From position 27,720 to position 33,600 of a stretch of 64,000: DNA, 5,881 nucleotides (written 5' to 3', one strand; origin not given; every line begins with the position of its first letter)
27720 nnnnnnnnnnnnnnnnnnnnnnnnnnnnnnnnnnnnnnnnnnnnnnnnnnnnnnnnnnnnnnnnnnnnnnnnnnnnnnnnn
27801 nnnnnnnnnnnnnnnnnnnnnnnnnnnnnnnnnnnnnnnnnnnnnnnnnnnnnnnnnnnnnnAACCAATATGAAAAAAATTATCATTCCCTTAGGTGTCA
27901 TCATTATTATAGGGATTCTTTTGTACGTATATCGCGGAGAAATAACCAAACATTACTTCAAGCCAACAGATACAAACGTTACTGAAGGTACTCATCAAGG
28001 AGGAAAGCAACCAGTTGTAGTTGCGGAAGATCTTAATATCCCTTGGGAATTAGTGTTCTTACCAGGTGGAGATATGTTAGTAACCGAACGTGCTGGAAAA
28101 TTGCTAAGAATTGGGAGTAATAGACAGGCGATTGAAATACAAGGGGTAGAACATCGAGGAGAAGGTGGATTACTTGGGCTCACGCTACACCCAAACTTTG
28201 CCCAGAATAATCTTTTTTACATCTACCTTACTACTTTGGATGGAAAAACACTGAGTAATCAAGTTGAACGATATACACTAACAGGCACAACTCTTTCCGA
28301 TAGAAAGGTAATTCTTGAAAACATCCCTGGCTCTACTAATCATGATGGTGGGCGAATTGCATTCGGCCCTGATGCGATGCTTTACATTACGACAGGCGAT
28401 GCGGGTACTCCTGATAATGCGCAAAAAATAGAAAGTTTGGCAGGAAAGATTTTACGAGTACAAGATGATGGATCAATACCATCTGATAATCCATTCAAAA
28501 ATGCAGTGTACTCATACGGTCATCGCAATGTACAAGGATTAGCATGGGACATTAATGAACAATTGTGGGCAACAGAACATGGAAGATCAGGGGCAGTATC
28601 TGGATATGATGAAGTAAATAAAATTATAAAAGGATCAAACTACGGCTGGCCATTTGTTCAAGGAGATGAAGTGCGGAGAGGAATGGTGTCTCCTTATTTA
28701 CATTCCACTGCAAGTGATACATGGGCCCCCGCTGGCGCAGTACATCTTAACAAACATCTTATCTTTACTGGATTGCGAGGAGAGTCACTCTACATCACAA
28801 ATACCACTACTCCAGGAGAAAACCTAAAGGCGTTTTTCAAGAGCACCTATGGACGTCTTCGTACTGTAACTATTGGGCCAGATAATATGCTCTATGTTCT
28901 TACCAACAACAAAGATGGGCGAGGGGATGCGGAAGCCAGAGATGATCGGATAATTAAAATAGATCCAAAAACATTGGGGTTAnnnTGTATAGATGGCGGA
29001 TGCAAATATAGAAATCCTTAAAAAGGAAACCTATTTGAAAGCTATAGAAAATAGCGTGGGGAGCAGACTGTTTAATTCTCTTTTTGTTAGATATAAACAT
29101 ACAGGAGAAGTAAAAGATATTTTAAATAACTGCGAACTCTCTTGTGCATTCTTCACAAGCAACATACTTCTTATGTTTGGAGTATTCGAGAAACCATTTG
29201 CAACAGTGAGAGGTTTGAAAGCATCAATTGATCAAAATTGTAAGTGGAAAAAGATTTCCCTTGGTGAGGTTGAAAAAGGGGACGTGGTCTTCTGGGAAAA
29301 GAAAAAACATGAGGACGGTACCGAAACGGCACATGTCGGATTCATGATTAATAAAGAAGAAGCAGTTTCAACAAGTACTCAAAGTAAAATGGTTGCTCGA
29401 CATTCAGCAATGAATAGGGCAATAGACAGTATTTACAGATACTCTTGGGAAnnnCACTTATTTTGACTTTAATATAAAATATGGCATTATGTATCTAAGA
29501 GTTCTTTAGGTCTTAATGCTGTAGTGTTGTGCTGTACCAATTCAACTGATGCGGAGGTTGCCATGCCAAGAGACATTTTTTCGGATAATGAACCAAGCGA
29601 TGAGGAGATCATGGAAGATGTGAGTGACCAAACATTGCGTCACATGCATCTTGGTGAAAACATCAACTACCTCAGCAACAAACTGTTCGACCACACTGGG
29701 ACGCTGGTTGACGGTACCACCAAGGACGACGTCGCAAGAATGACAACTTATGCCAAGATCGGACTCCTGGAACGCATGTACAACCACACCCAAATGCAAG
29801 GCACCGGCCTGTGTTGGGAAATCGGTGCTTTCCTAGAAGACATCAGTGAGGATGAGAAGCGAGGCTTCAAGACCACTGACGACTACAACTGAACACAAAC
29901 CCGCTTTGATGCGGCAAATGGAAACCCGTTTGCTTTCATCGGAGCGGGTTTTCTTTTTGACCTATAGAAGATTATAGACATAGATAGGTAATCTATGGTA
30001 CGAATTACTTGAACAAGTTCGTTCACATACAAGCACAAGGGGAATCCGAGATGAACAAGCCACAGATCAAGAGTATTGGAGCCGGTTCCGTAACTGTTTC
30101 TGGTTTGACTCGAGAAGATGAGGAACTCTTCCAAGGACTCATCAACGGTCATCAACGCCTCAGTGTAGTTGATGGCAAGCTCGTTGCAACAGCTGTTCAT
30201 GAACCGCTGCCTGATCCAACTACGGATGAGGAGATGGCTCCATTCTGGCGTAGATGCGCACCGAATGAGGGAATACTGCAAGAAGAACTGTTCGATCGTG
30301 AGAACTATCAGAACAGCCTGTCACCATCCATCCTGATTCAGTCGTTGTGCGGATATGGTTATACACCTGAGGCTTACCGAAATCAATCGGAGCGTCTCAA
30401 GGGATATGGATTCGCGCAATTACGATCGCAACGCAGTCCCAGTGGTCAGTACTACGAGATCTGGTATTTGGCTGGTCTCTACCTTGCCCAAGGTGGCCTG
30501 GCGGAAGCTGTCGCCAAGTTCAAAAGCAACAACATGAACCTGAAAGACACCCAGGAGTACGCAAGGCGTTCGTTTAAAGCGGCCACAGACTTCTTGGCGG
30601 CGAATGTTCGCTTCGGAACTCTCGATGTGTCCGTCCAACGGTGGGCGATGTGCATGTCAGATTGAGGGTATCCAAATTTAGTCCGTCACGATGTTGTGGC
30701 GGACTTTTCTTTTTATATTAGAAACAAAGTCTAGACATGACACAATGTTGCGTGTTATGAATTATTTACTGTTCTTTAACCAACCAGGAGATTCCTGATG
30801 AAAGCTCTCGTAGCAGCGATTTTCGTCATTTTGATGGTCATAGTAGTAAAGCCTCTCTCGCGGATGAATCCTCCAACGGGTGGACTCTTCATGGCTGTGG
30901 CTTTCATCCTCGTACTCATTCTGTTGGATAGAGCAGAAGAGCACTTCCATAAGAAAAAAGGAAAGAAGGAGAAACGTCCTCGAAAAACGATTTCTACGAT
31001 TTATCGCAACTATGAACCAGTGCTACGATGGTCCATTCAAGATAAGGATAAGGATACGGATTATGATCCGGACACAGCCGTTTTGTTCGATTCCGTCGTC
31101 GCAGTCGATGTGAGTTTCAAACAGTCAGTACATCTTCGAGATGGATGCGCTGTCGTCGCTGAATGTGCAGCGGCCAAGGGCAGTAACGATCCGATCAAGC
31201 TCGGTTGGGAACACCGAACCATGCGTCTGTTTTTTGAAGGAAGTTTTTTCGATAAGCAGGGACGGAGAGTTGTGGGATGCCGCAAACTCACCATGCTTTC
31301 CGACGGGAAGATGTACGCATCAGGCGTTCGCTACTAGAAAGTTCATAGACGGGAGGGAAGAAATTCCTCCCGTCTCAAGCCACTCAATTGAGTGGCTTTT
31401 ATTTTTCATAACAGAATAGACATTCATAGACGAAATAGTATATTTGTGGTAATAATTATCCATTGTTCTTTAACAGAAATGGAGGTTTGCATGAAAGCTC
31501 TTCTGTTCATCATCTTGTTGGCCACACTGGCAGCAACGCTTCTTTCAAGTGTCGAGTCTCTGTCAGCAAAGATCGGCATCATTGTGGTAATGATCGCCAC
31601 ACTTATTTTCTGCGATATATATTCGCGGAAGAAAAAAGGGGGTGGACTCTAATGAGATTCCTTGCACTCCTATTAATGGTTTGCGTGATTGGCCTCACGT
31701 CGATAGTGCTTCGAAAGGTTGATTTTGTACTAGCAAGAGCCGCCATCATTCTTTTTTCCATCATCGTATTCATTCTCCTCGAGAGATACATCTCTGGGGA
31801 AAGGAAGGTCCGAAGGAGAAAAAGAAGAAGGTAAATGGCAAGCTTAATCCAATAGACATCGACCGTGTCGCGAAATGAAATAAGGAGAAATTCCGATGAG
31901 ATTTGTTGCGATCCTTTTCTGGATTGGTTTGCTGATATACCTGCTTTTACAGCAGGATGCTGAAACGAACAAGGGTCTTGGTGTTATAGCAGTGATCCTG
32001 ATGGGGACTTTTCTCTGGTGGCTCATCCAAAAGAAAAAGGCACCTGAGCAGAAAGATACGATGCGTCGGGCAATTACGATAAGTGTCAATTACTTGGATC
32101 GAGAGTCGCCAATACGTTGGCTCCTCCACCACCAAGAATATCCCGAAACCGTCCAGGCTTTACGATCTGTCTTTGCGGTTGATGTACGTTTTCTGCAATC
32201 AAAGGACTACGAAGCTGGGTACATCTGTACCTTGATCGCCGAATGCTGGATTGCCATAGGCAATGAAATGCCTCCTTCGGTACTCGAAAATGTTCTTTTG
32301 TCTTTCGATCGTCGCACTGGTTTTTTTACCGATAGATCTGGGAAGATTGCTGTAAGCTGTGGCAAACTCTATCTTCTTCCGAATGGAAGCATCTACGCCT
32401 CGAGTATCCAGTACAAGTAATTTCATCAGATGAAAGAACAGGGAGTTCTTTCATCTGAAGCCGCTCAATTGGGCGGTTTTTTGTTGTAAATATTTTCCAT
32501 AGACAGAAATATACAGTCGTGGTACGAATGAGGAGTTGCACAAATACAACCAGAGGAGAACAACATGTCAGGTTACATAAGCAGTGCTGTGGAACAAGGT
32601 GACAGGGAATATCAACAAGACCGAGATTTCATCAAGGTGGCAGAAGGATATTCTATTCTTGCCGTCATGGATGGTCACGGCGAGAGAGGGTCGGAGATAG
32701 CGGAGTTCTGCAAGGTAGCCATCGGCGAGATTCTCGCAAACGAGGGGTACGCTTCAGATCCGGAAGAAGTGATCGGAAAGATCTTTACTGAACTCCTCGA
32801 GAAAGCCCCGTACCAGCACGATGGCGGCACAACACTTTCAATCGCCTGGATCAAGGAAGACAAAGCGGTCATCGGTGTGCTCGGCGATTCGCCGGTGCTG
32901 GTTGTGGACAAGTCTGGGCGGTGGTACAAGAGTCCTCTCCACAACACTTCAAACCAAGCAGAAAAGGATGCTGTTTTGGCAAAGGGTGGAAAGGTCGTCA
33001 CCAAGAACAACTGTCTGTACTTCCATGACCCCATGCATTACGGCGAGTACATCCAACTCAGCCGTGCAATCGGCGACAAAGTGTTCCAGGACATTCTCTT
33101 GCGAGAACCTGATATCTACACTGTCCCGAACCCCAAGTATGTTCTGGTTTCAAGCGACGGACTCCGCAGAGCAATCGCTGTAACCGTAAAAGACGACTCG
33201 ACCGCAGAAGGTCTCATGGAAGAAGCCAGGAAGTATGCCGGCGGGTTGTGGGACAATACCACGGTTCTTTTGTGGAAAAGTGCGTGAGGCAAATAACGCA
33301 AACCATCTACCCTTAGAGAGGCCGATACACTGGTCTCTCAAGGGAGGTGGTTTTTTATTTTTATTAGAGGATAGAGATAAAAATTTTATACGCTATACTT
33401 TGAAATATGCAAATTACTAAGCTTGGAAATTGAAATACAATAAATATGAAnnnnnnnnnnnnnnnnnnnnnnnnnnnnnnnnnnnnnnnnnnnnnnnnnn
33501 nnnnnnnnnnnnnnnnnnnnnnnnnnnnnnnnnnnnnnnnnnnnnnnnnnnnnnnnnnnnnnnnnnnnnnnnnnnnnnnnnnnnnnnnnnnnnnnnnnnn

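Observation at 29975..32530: Shared promoter architecture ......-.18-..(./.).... in front of the cassette genes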

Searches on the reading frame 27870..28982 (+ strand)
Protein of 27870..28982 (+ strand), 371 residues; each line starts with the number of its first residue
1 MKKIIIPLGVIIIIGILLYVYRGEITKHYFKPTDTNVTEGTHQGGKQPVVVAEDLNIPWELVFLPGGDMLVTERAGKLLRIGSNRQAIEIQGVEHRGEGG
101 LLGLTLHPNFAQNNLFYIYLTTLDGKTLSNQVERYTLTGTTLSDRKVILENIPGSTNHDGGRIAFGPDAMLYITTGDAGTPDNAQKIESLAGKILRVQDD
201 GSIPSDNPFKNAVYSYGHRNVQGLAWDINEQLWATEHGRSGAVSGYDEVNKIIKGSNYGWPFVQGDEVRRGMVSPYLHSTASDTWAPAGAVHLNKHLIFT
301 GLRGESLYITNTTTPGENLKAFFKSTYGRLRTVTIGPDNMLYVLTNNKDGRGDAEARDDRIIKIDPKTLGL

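Call 15: search_protein_families(library=pfam, max_evalue=0.1, proteins=[window:27870-28982:+])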
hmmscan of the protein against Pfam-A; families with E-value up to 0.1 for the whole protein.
window:27870-28982:+ (371 aa): 1 family
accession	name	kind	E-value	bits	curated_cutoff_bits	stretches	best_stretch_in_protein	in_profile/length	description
PF07995.17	GSDH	-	3.1e-76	257.3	25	1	55-351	1-329/332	Glucose / Sorbosone dehydrogenase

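Call 20: find_related_loci(query=window:27870-28982:+, collection=genome_contigs, flank=10000)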
Query window:27870-28982:+ (371 aa) in genome_contigs; peptide patterns used: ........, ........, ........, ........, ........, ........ (x = any residue, [..] = any of these).
143 stretches matched a pattern; 43 encode a relative of the query (tblastn E <= 1e-3); 43 distinct loci.
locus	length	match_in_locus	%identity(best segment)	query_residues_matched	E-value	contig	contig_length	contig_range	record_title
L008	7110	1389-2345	43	46-366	2e-74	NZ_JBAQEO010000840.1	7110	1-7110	MAG: Rhodococcus sp. (in: high G+C Gram-positive bacteria) isolate MFD12017_ilm_asm_bin23 k127_77662, whole genome shotg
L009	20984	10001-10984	41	50-366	4e-74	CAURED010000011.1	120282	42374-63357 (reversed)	MAG TPA_asm: uncultured Aminipila sp. isolate ERR9968768_bin.3_MetaWRAP_v1.3_MAG genome assembly, contig: ERZ21616018.11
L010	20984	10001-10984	42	32-364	2e-73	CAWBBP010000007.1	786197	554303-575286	MAG: uncultured Actinomycetota bacterium isolate MFD09779.bin.1.219 genome assembly, contig: contig_33290, whole genome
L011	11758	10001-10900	43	50-359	5e-70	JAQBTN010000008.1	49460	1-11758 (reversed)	MAG: Actinomycetota bacterium isolate casp150-mb.119 NODE_1816_length_49460_cov_0.201293, whole genome shotgun sequence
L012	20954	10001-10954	42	41-366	1e-68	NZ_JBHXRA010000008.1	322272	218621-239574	Nocardia sp. NPDC058633 NPDC058633_T40_G7.ctg-0008, whole genome shotgun sequence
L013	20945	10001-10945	42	55-366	4e-68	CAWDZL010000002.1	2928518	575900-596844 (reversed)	MAG: uncultured Actinomycetota bacterium isolate MFD05674.bin.1.188 genome assembly, contig: contig_30622, whole genome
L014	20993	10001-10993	41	50-368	2e-67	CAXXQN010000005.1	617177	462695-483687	MAG: Anaerovoracaceae bacterium isolate f78f2883-c260-4f33-9859-2a80832d1289 genome assembly, contig: contig_5, whole ge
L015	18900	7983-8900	43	50-363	2e-71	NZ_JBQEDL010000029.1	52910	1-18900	MAG: Gordonia sp. (in: high G+C Gram-positive bacteria) isolate AOP40_10SA_surf _bin _16 AOP40_10SA_surf.bin.16_29, whol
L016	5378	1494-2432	42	55-364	3e-67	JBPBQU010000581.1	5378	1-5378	MAG: Janthinobacterium lividum isolate 3300036999_metabat.25 3300036999_metabat.25_Ga0393378_0002238, whole genome shotg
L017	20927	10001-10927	43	50-365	6e-67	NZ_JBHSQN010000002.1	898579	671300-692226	Nocardia lasii strain CGMCC 4.7279 platanus_K_21_77_2, whole genome shotgun sequence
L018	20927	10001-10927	41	50-365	8e-67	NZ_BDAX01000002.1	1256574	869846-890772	Nocardia alba NBRC 108234, whole genome shotgun sequence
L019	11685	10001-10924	39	58-364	2e-57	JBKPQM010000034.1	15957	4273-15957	MAG: Actinomycetota bacterium isolate GS_EKS_MAG_00076 GS_EKS_000000735088, whole genome shotgun sequence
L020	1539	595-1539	36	50-347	6e-58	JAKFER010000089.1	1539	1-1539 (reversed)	MAG: Chitinophagaceae bacterium isolate LC078 contig-124_51135, whole genome shotgun sequence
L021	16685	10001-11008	39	45-351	1e-52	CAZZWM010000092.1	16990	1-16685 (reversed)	MAG: uncultured Steroidobacteraceae bacterium isolate Brown_V.bin.1 genome assembly, contig: NODE_392_length_16990_cov_7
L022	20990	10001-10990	38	51-351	4e-49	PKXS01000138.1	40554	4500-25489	MAG: Gammaproteobacteria bacterium isolate palsa_1208 73.20120500_P24.22_contig_3957, whole genome shotgun sequence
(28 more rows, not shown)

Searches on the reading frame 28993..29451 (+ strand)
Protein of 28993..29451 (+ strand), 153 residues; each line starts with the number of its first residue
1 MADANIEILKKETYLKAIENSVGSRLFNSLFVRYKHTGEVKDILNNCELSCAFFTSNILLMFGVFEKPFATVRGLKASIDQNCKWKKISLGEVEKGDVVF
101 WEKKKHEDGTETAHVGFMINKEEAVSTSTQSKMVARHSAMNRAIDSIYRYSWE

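Call 15: search_protein_families(library=pfam, max_evalue=0.1, proteins=[window:28993-29451:+])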
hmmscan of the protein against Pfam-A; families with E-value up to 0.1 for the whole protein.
window:28993-29451:+ (153 aa): 2 families
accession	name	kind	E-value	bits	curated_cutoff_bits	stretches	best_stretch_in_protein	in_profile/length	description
PF00877.26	NLPC_P60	-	0.0002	21.8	23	1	78-137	36-89/105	NlpC/P60 family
PF05382.19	Amidase_5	-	0.00046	20.5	21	1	82-128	62-107/142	Bacteriophage peptidoglycan hydrolase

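Call 16: search_protein_families(library=phrogs, max_evalue=0.01, proteins=[window:28993-29451:+])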
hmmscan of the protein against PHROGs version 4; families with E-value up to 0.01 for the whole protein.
window:28993-29451:+ (153 aa): 2 families
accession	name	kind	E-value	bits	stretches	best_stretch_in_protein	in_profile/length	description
phrog_998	-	lysis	0.0017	19.1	1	86-150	72-137/246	endolysin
phrog_329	-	tail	0.0071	15.6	1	78-144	589-646/949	minor tail protein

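Call 69: search_protein_families(library=padloc, max_evalue=0.01, proteins=[window:28993-29451:+])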
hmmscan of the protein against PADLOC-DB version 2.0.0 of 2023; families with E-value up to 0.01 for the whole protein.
window:28993-29451:+ (153 aa): 0 families

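Call 70: search_protein_families(library=ncbifam, max_evalue=0.01, proteins=[window:28993-29451:+])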
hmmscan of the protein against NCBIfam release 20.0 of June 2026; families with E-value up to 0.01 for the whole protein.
window:28993-29451:+ (153 aa): 0 families

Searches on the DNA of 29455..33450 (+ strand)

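Call 95: search_dna_similar(query=window:29455-33450:+, collection=phages, mode=distant, max_rows=10)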
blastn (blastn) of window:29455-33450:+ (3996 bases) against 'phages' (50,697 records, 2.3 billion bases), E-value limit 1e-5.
No match.

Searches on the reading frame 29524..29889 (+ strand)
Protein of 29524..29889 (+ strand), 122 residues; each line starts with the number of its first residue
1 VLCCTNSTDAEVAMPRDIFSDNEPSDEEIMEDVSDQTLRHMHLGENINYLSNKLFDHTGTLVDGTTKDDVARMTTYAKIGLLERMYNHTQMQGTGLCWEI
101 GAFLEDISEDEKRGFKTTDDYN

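Call 15: search_protein_families(library=pfam, max_evalue=0.1, proteins=[window:29524-29889:+])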
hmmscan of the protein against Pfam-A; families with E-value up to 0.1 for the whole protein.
window:29524-29889:+ (122 aa): 0 families

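Call 16: search_protein_families(library=phrogs, max_evalue=0.01, proteins=[window:29524-29889:+])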
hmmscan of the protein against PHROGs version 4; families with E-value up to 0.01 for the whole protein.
window:29524-29889:+ (122 aa): 0 families

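Call 40: find_related_loci(query=window:29563-29889:+, collection=viral_contigs, flank=5000)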
Query window:29563-29889:+ (109 aa) in viral_contigs; peptide patterns used: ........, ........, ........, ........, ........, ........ (x = any residue, [..] = any of these).
4 stretches matched a pattern, but none encodes a relative of the query by tblastn (E <= 1e-3).

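Call 69: search_protein_families(library=padloc, max_evalue=0.01, proteins=[window:29563-29889:+])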
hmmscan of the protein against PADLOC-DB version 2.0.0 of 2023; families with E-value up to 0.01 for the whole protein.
window:29563-29889:+ (109 aa): 0 families

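Call 70: search_protein_families(library=ncbifam, max_evalue=0.01, proteins=[window:29563-29889:+])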
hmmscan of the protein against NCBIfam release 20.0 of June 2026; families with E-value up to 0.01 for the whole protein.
window:29563-29889:+ (109 aa): 0 families
